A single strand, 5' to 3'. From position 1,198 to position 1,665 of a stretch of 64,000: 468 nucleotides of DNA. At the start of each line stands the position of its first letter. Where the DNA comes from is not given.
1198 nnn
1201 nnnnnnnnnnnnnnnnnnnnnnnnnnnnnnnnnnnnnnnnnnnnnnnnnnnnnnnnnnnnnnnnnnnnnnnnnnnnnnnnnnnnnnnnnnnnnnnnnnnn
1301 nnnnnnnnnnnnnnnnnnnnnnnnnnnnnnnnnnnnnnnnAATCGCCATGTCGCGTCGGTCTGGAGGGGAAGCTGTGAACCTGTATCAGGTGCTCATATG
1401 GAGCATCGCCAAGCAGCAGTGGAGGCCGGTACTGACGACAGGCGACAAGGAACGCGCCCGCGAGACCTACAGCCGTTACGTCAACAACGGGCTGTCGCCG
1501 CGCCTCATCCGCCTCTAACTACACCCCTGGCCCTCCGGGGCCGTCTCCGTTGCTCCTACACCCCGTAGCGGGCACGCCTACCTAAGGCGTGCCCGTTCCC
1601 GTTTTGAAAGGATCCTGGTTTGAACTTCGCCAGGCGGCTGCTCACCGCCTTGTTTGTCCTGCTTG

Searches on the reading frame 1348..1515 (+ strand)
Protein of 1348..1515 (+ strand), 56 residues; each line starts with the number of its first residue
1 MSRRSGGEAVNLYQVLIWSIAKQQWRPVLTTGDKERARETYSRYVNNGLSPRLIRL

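Call 97: search_protein_families(library=pfam, alignment_id=A5, max_evalue=0.001)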
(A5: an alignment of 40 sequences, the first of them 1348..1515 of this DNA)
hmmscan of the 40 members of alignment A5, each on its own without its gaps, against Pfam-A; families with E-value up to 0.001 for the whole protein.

A. member 1, window:1348-1515:+ (56 aa): 0 families

B. families by the number of members that match (of 40 scanned): 7 families
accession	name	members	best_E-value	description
PF01145.31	Band_7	1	2.4e-19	SPFH domain / Band 7 family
PF00196.25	GerE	1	5.4e-16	Bacterial regulatory proteins, luxR family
PF11195.14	Tad2-like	1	7.2e-08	Thoeris anti-defense 2-like domain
PF05708.18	Peptidase_C92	1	2.4e-05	Permuted papain-like amidase enzyme, YaeF/YiiX, C92 family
PF13556.12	HTH_30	1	3e-05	PucR C-terminal helix-turn-helix domain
PF22513.2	FitA-like_RHH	1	9.3e-05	Antitoxin FitA-like, ribbon-helix-helix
PF12705.13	PDDEXK_1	1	0.00058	PD-(D/E)XK nuclease superfamily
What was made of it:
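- Pfam hits among the 40 remaining ORFs are Band_7, GerE, Tad2-like, Peptidase_C92, HTH_30, RHH and PD-(D/E)XK (call 97).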
